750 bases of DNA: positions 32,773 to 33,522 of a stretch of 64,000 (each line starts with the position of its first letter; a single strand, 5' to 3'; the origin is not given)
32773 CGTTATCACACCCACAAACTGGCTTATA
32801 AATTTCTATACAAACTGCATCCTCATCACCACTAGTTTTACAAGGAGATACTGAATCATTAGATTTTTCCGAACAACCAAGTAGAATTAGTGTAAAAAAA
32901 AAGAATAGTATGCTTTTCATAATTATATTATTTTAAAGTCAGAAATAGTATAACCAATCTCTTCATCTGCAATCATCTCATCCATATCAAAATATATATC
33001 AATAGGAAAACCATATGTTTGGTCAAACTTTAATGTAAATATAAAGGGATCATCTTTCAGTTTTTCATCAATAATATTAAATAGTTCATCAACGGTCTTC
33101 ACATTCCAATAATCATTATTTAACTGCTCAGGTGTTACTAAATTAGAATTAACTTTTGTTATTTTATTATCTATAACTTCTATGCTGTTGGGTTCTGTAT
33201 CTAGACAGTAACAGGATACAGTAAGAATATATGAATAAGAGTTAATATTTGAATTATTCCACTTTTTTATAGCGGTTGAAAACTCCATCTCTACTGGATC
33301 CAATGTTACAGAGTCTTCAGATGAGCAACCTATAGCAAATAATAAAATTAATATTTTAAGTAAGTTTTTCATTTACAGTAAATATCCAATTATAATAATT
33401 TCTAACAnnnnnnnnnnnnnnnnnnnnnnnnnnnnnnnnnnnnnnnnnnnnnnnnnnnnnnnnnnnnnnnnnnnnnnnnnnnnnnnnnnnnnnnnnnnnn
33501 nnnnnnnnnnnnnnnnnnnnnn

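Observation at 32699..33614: Cassette of two Kazal-like cysteine-knot lipoproteins flanking a DUF6174-like lipoprotein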

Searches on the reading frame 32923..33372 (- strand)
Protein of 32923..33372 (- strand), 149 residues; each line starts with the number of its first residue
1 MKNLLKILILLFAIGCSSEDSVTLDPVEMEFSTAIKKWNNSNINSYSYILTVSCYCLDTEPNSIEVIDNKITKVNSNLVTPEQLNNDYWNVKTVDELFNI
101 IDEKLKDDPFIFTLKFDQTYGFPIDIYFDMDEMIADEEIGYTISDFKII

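Call 3: search_protein_families(library=pfam, proteins=[window:32923-33372:-], max_evalue=1)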
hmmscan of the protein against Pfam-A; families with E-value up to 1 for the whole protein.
window:32923-33372:- (149 aa): 2 families
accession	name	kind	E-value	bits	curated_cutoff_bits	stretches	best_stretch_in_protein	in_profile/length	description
PF19671.4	DUF6174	-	1e-27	97.3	23.8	1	31-147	2-121/122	Family of unknown function (DUF6174)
PF17442.7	U62_UL91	-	0.048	14.1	25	1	82-112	6-36/65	Functional domain of U62 and UL91 proteins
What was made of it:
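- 32923..33372 (-): DUF6174 lipoprotein (149 aa). The lipobox Cys16 is followed by S-S-E-D. Pfam PF19671 E = 1e-27, profile positions 2-121 of 122 (call 3).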

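Call 4: search_protein_families(library=ncbifam, proteins=[window:32923-33372:-], max_evalue=1)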
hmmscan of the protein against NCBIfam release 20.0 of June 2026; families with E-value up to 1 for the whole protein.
window:32923-33372:- (149 aa): 0 families

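Call 9: find_homologous_proteins(query=window:32923-33372:-)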
Query window:32923-33372:- (149 aa): 39 proteins with E <= 0.001 among 43 candidates.
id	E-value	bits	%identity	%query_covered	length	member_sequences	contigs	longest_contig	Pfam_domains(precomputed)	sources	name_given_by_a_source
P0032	3.0e-90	318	99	100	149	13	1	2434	PF19671.5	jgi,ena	jgi:hypothetical protein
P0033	4.4e-88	311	97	100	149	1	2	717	PF19671.5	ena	-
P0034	1.3e-86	306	94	93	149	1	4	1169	PF19671.5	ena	-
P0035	1.7e-86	305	94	92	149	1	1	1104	PF19671.5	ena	-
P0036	3.7e-86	304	94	92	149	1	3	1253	PF19671.5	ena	-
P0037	7.4e-86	303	93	93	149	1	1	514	PF19671.5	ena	-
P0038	1.5e-80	286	88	93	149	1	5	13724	PF19671.5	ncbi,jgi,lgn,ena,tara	tara:strand:- start:332 stop:781 length:450 start_codon:yes stop_codon:yes gene_type:complete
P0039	1.6e-74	267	90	82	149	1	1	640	PF19671.5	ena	-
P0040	9.7e-65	235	71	99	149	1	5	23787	PF19671.5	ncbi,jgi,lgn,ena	jgi:hypothetical protein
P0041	2.7e-64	233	71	99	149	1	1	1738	PF19671.5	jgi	-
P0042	4.0e-64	233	70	99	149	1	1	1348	PF19671.5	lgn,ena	-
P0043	8.6e-64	232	70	99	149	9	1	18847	PF19671.5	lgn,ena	-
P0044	1.4e-63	231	70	99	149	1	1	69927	PF19671.5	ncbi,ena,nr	ncbi:MAG: DUF6174 domain-containing protein [Cytophagales bacterium]|nr:DUF6174 domain-containing pr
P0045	1.4e-63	231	70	99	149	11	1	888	PF19671.5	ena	-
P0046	1.7e-63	231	70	99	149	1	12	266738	PF19671.5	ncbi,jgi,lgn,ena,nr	ncbi:MAG: DUF6174 domain-containing protein [Bacteroidota bacterium]|nr:DUF6174 domain-containing pr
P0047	1.9e-63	231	70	99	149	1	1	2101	PF19671.5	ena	-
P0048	1.0e-62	228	69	99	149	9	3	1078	PF19671.5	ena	-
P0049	1.6e-62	228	70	99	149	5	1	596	PF19671.5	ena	-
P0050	2.2e-62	227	70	99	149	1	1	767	PF19671.5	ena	-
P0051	2.8e-62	227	70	99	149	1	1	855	PF19671.5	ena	-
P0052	3.6e-62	226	69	99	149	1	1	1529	PF19671.5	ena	-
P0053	2.3e-61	224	68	99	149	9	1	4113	PF19671.5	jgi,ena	-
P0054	1.0e-58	215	66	99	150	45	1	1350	PF19671.5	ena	-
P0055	1.8e-50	189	61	95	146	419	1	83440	PF19671.5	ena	-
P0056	2.6e-49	185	57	97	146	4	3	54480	PF19671.5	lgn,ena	-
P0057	3.5e-49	184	57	97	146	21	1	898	PF19671.5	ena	-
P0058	3.1e-43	165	64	81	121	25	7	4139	PF19671.5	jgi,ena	-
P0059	3.8e-41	158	51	95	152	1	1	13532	PF19671.5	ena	-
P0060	1.4e-40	156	52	95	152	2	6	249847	PF19671.5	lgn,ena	-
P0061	1.8e-40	156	51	95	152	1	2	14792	PF19671.5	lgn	-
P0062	3.6e-38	149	69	65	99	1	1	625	PF19671.5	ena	-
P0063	7.0e-35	138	67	67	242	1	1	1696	PF19671.5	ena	-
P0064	2.2e-33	133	70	59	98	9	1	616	PF19671.5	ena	-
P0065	2.1e-28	117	43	99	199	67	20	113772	PF19671.5,PF00050.27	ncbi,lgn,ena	-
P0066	3.2e-27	113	42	99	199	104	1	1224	PF19671.5,PF00050.27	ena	-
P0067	3.1e-21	94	43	96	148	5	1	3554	PF19671.5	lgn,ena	-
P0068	3.3e-21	94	42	83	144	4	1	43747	PF19671.5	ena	-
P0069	8.4e-21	92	43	96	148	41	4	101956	PF19671.5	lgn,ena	-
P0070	3.8e-18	84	72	36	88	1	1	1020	PF19671.5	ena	-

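Call 13: find_encoding_contigs(protein=P0065, flank=6000, max_places=4)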
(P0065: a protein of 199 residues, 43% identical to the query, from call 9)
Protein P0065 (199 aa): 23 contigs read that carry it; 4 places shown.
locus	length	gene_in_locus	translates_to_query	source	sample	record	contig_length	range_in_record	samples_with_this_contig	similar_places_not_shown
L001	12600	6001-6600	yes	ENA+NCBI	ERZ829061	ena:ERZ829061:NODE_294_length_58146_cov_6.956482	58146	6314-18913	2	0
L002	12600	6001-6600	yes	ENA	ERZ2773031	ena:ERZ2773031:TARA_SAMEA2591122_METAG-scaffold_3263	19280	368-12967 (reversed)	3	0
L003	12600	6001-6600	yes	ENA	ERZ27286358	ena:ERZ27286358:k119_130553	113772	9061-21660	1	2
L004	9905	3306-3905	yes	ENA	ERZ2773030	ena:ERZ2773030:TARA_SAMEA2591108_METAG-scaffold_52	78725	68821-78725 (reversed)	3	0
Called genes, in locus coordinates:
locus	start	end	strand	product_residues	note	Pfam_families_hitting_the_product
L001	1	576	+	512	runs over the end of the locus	PF04389:Peptidase_M28, PF01546:Peptidase_M20 (weak)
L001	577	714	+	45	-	-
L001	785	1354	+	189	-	-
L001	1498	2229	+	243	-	-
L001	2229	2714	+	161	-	PF14539:DUF4442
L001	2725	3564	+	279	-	PF00892:EamA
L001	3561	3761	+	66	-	PF00313:CSD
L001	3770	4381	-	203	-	PF00326:Peptidase_S9 (faint), PF02230:Abhydrolase_2, PF03959:FSH1, PF12146:Hydrolase_4 (faint)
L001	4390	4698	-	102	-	-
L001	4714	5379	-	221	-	PF00753:Lactamase_B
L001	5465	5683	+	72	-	-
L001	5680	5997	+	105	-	PF01906:YbjQ_1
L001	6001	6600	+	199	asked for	PF19671:DUF6174, PF00050:Kazal_1 (weak)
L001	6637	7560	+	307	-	PF02230:Abhydrolase_2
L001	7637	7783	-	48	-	-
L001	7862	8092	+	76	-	-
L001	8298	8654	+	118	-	PF02276:CytoC_RC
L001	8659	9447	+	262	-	-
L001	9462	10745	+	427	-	PF07244:POTRA (weak)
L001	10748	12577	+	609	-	PF00009:GTP_EFTU, PF22042:EF-G_D2, PF03144:GTP_EFTU_D2, PF00679:EFG_C, PF21018:BipA_C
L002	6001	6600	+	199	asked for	PF19671:DUF6174, PF00050:Kazal_1 (weak)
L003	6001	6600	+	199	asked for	PF19671:DUF6174, PF00050:Kazal_1 (weak)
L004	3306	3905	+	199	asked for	PF19671:DUF6174, PF00050:Kazal_1 (weak)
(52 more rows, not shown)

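Call 20: find_encoding_contigs(protein=P0060, flank=4000, max_places=2)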
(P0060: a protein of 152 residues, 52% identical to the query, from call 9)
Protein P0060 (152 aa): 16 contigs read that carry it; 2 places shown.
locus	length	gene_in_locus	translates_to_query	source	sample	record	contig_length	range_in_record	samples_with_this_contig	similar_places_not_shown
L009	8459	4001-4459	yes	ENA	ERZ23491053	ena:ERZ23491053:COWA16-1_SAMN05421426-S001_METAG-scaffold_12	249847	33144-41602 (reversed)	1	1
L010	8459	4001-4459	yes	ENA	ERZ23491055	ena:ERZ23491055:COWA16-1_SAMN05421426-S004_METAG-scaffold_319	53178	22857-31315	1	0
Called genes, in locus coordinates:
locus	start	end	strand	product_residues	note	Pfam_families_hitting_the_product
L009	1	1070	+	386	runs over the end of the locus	PF13387:Lnb_N, PF25221:5TMH_Lnb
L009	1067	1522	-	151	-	PF21982:RecX_HTH1, PF02631:RecX_HTH2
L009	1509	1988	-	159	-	PF14317:YcxB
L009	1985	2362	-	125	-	PF16022:DUF4783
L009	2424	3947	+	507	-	PF01676:Metalloenzyme, PF06415:iPGM_N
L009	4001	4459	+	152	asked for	PF19671:DUF6174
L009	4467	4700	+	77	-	PF00050:Kazal_1 (weak)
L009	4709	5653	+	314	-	PF00722:Glyco_hydro_16, PF26113:GH16_XgeA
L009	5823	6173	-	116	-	PF01027:Bax1-I (weak)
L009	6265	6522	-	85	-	PF01027:Bax1-I (weak)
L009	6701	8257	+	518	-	PF00512:HisKA, PF02518:HATPase_c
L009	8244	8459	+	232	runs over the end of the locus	PF00072:Response_reg, PF00486:Trans_reg_C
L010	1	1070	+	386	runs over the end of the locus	PF13387:Lnb_N, PF25221:5TMH_Lnb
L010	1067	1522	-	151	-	PF21982:RecX_HTH1, PF02631:RecX_HTH2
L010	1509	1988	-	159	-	PF14317:YcxB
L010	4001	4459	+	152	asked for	PF19671:DUF6174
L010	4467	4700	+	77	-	PF00050:Kazal_1 (weak)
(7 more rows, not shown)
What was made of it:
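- Tried and rejected: L4 is replaced by a GH16 gene in L009 (call 20).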

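Call 21: find_encoding_contigs(protein=P0069, flank=4000, max_places=2)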
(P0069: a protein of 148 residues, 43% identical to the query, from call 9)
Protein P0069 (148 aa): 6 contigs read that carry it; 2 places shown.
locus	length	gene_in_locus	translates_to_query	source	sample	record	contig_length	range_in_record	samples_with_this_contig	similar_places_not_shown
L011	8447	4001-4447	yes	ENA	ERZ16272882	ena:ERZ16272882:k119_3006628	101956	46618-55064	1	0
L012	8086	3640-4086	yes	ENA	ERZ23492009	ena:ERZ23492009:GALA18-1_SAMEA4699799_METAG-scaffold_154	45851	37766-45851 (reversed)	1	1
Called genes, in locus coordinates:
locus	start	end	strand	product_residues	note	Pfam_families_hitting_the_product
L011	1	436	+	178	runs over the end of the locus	-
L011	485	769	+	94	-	-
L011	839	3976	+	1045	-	PF05140:ResB, PF01578:Cytochrom_C_asm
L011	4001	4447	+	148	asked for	PF19671:DUF6174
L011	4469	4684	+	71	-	-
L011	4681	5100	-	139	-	PF05099:TerB (faint)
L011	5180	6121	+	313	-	PF00491:Arginase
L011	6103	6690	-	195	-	PF04519:Bactofilin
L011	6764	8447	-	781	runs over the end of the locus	PF17162:DUF5118, PF17148:DUF5117, PF16313:DUF4953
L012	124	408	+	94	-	-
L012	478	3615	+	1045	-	PF05140:ResB, PF01578:Cytochrom_C_asm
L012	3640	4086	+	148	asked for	PF19671:DUF6174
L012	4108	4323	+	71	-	-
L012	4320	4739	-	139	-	PF05099:TerB (faint)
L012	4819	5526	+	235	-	PF00491:Arginase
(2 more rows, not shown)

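Call 22: find_encoding_contigs(protein=P0068, flank=4000, max_places=2)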
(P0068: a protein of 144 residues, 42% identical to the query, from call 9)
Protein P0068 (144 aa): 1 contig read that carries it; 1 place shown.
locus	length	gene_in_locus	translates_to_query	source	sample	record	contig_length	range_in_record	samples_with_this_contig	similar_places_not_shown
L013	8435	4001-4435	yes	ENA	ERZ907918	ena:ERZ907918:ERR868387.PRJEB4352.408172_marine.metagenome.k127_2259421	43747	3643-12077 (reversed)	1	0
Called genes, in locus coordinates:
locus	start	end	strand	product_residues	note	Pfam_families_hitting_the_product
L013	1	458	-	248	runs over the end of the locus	PF10728:DUF2520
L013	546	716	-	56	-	-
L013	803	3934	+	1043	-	PF05140:ResB, PF01578:Cytochrom_C_asm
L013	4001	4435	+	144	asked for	PF19671:DUF6174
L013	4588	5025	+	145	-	PF19671:DUF6174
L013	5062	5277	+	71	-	-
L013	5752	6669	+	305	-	PF19420:DDAH_eukar, PF02274:ADI (faint)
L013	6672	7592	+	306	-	PF19420:DDAH_eukar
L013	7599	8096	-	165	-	PF00710:Asparaginase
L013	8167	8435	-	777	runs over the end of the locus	PF17162:DUF5118, PF17148:DUF5117, PF16313:DUF4953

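Call 23: find_encoding_contigs(protein=P0046, flank=4000, max_places=2)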
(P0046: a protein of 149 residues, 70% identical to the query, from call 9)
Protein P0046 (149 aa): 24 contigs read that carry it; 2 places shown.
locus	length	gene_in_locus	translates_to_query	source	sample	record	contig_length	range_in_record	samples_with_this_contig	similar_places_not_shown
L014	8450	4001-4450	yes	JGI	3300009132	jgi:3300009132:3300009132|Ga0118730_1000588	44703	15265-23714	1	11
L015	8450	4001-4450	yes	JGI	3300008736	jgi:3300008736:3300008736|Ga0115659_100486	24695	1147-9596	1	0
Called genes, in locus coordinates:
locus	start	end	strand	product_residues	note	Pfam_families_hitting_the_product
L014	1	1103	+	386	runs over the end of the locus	PF13387:Lnb_N, PF25221:5TMH_Lnb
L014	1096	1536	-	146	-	PF21982:RecX_HTH1, PF02631:RecX_HTH2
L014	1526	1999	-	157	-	PF14317:YcxB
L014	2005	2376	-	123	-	PF16022:DUF4783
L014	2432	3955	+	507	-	PF01676:Metalloenzyme, PF06415:iPGM_N, PF01663:Phosphodiest (weak)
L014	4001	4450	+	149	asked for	PF19671:DUF6174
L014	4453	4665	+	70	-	-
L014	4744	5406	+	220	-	-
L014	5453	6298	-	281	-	PF01027:Bax1-I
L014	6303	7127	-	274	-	-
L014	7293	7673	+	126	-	-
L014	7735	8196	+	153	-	PF27546:MICAH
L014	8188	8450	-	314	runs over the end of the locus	PF20434:BD-FAE, PF07859:Abhydrolase_3, PF00326:Peptidase_S9 (weak)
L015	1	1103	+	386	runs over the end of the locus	PF13387:Lnb_N, PF25221:5TMH_Lnb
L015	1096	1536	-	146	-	PF21982:RecX_HTH1, PF02631:RecX_HTH2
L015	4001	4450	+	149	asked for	PF19671:DUF6174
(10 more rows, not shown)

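Call 31: find_related_loci(query=A2, collection=genome_contigs, flank=5000)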
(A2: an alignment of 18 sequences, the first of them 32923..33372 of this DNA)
Query A2 (149 aa) in genome_contigs; peptide patterns used: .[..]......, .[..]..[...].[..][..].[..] (x = any residue, [..] = any of these).
139 stretches matched a pattern; 86 encode a relative of the query (tblastn E <= 1e-3); the best 80 are kept; 80 distinct loci.
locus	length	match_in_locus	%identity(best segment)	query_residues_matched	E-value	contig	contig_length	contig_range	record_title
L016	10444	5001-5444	70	1-148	3e-69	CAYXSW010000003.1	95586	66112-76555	MAG TPA_asm: uncultured Marinoscillum sp. isolate SRP077602_co4_594 genome assembly, contig: NODE_237_length_95586_cov_2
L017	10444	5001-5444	68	1-148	2e-65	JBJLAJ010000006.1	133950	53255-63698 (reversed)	MAG: Cytophagales bacterium isolate LRMED-062 Marinoscillaceae-LRMED-062-C6, whole genome shotgun sequence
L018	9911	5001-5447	68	1-148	5e-65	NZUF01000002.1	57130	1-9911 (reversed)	MAG: Flammeovirgaceae bacterium isolate NAT912 77696, whole genome shotgun sequence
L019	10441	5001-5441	59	3-148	9e-54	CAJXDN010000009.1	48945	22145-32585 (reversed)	MAG TPA_asm: uncultured Flammeovirgaceae bacterium isolate ERR599050_bin.113_MetaBAT_v2.12.1_MAG genome assembly, contig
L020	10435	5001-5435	57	4-148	5e-53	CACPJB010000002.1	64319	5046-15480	MAG: uncultured Marinoscillum sp. isolate AG-435-C06 genome assembly, contig: AG-435-C06_NODE_2, whole genome shotgun se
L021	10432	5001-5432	57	3-148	2e-50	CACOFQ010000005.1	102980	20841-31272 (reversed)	MAG: uncultured Marinoscillum sp. isolate AH-321-C20 genome assembly, contig: AH-321-C20_NODE_5, whole genome shotgun se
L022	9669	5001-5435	58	4-148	3e-53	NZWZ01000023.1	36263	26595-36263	MAG: Flammeovirgaceae bacterium isolate NAT44 11494, whole genome shotgun sequence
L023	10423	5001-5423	49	7-148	2e-43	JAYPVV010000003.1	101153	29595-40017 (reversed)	MAG: Marinoscillum sp. isolate 139588_S189_metabat_bins_sens.tsv.116 NODE_159_length_101153_cov_84.496202, whole genome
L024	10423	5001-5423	46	1-146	2e-32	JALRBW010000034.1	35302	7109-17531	MAG: Flavobacteriaceae bacterium isolate HM.6 HM_1019216, whole genome shotgun sequence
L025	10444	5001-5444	45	1-149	1e-31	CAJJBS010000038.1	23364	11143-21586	MAG: Marinimicrobia bacterium TCS55 isolate FRAM18_bin348 genome assembly, contig: FRAM18_bin348-38, whole genome shotgu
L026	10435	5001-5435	43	2-149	6e-32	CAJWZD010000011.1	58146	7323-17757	MAG TPA_asm: uncultured Candidatus Marinimicrobia bacterium isolate ERR318620_bin.68_MetaBAT_v2.12.1_MAG genome assembly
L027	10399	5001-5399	44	7-147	2e-31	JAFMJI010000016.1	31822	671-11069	MAG: Chitinophagaceae bacterium isolate DEBay_Sum019D_L_G_151 NODE_920_length_31822_cov_18.636100, whole genome shotgun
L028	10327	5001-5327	47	36-149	1e-29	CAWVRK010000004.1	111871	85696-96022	MAG TPA_asm: uncultured Flavobacteriaceae bacterium isolate ERR3589571_binner12_67 genome assembly, contig: ERZ7463204.3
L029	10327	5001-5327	49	36-149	1e-29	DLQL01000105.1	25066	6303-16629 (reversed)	MAG TPA_asm: Flavobacteriaceae bacterium UBA7433 UBA7433_contig_22652, whole genome shotgun sequence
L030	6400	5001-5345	46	37-149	2e-29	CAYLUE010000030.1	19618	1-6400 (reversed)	MAG TPA_asm: uncultured bacterium isolate binchicken_co46_631 genome assembly, contig: NODE_5099_length_19618_cov_10.650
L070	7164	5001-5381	37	15-148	6e-21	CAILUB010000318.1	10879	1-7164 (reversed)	MAG: uncultured Cytophagaceae bacterium isolate Loclat_bin-09794 genome assembly, contig: bin-09794:318/369, whole genom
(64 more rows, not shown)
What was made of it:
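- The D-K link has been kept down to 41-45% DUF6174 identity (call 31).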

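Call 39: predict_structure(alignment_id=A3)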
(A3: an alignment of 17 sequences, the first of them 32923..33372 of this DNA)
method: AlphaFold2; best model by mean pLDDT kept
length: 149 residues; sequences in the alignment: 17
mean_pLDDT: 84.9   pTM: 0.76
mean pLDDT of the five models: 84.9, 83.6, 83.6, 83.5, 81.2
residues with pLDDT >= 90: 95; 70-90: 23; 50-70: 10; < 50: 21
segments of 3 or more residues with pLDDT < 50: 1-4, 6-22
pLDDT, mean of each block of 10 residues (from residue 1): 46 45 74 97 98 76 97 98 93 97 92 96 94 74 97
secondary structure, 60 per line:
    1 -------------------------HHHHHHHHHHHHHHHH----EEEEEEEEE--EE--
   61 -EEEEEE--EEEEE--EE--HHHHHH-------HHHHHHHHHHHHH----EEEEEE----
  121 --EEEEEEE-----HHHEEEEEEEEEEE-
elements in order: H26-41 E46-54 E62-67 E70-74 H81-86 H94-106 E111-116 E123-129 E138-148
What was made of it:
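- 32923..33372 (-): AF2 model pLDDT 84.9, pTM 0.76 (call 39).
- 32953..32976 (-): Invariant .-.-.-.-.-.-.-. loop of DUF6174, between the last two strands. This loop is a lower-pLDDT block in an otherwise confident model (call 39).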

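Call 44: fold_search(model_id=the predicted structure, library=pdb)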
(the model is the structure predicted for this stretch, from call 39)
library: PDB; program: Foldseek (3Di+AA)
matches with E <= 10: 571; with E <= 0.001: 0
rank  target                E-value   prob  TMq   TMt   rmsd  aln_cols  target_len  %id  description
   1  8cm1                  4.7e-02  0.25  0.24  0.22  11.8       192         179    7  Lol B - Localization of lipoprotein B from Vibrio cholera (released 2023-06-21)
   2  9gtx_A                1.2e-01  0.35  0.28  0.27   7.7       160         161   15  Structural and functional analysis of the Helicobacter pylori lipoprotein chaperone LolA (released 2024-12-18)
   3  2w7q_A                1.3e-01  0.44  0.33  0.28   7.8       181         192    7  Structure of Pseudomonas aeruginosa LolA (released 2009-12-29)
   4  1ua8                  1.3e-01  0.51  0.35  0.31   7.3       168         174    9  Crystal structure of the lipoprotein localization factor, LolA (released 2003-07-15)
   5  3wjt                  1.6e-01  0.13  0.24  0.21  12.5       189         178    8  Crystal structure of the L68D variant of mLolB (released 2014-03-05)
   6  2p4b_C                1.7e-01  0.57  0.38  0.25  10.5       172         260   13  Crystal structure of E.coli RseB (released 2007-05-22)
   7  7tpm                  1.9e-01  0.63  0.40  0.32  10.9       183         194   11  Structure of the outer-membrane lipoprotein carrier protein (LolA) from Borrelia burgdorferi (released 2023-03-15)
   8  2v43_A                1.9e-01  0.47  0.36  0.23   9.9       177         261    9  Crystal structure of RseB: a sensor for periplasmic stress response in E. coli (released 2007-08-28)
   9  2v43_C                2.2e-01  0.51  0.36  0.22  11.0       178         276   10  Crystal structure of RseB: a sensor for periplasmic stress response in E. coli (released 2007-08-28)
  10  9azz_A                2.2e-01  0.18  0.27  0.24  10.8       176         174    7  Crystal structure of outer membrane lipoprotein carrier protein (LolA) from Ehrlichia ruminantium (released 2024-03-20)
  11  8t5t                  2.3e-01  0.51  0.38  0.31  11.0       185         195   11  Crystal structure of outer membrane lipoprotein carrier protein (LolA) from Borrelia burgdorferi (steric acid bound) (released 2023-06-28)
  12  2v42_B                2.3e-01  0.38  0.35  0.21  10.0       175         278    9  Crystal structure of RseB: a sensor for periplasmic stress response in E. coli (released 2007-08-28)
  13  4y13                  2.3e-01  0.08  0.16  0.12  13.1       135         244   13  SdiA in complex with octanoyl-rac-glycerol (released 2015-04-08)
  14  9gtx_B                2.4e-01  0.25  0.29  0.27   8.0       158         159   16  Structural and functional analysis of the Helicobacter pylori lipoprotein chaperone LolA (released 2024-12-18)
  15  8dq0_C                2.9e-01  0.09  0.18  0.13  12.5       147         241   10  Quorum-sensing receptor RhlR bound to PqsE (released 2022-12-07)
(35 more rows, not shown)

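Call 54: predict_structure(alignment_id=A4)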
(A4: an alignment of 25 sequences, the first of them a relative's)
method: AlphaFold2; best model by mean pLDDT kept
length: 199 residues; sequences in the alignment: 25
mean_pLDDT: 71.2   pTM: 0.61
mean pLDDT of the five models: 71.2, 65.7, 64.1, 64.0, 62.7
residues with pLDDT >= 90: 66; 70-90: 46; 50-70: 34; < 50: 53
segments of 3 or more residues with pLDDT < 50: 151-199
pLDDT, mean of each block of 10 residues (from residue 1): 59 56 75 95 92 77 93 82 88 95 82 94 86 66 87 42 36 39 39 39
secondary structure, 60 per line:
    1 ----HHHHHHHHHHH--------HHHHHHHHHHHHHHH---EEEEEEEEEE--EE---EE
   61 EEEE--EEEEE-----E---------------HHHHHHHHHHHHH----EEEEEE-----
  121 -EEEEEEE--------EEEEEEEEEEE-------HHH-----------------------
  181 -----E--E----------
elements in order: H5-15 H24-38 E42-51 E59-64 E67-71 H93-105 E110-115 E122-128 E137-147
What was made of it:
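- On Kazal domain (Pfam PF00050 Kazal_1 / MEROPS I1): The only model that contains the domain (fusion P0065) has pLDDT of about 39 over residues 151-199 (call 54).
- Tried and rejected: The Kazal part came out at pLDDT of about 39, so the model is uninformative (call 54).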

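Call 61: search_solved_structures(query=A3, max_evalue=10)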
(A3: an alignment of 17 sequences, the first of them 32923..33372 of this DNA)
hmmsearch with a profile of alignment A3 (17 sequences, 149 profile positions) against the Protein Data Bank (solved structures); distinct sequences matched with E-value up to 10: 0.
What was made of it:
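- On Thiol-disulfide oxidoreductase or metallochaperone (rival reading of DUF6174): No PDB sequence match (call 61).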

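Call 68: search_protein_families(library=padloc, proteins=[window:32923-33372:-], max_evalue=0.1)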
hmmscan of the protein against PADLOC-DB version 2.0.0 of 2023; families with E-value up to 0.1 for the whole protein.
window:32923-33372:- (149 aa): 0 families

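Call 73: search_protein_families(library=pfam, alignment_id=A3, max_evalue=1)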
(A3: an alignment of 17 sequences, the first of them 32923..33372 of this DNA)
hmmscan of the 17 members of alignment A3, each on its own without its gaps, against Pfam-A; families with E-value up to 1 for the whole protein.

A. member 1, window:32923-33372:- (149 aa): 2 families
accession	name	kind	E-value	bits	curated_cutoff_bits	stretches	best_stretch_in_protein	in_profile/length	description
PF19671.4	DUF6174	-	1e-27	97.3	23.8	1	31-147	2-121/122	Family of unknown function (DUF6174)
PF17442.7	U62_UL91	-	0.048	14.1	25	1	82-112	6-36/65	Functional domain of U62 and UL91 proteins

B. families by the number of members that match (of 17 scanned): 13 families
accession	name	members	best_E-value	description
PF19671.4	DUF6174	17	3e-29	Family of unknown function (DUF6174)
PF07097.16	DUF1359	3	0.023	Protein of unknown function (DUF1359)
PF00050.26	Kazal_1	2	3.3e-06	Kazal-type serine protease inhibitor domain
PF07648.20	Kazal_2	2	0.00071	Kazal-type serine protease inhibitor domain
PF16339.10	DUF4969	2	0.17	Domain of unknown function (DUF4969)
PF19578.4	DUF6090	1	0.0077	Family of unknown function (DUF6090)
PF22330.2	Rib_mS39_PPR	1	0.012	Small ribosomal subunit protein mS39, PPR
PF09743.14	E3_UFM1_ligase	1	0.026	E3 UFM1-protein ligase 1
PF17442.7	U62_UL91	1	0.048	Functional domain of U62 and UL91 proteins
PF06468.19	Spond_N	1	0.05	Spondin_N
PF07653.23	SH3_2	1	0.079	Variant SH3 domain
PF10850.13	DUF2653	1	0.13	Protein of unknown function (DUF2653)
PF09478.16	CBM49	1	0.41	Carbohydrate binding domain CBM49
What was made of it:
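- On DUF6174 (Pfam PF19671): All 17 aligned homologs match (call 73).
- On Thiol-disulfide oxidoreductase or metallochaperone (rival reading of DUF6174): No secondary Pfam family (call 73).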
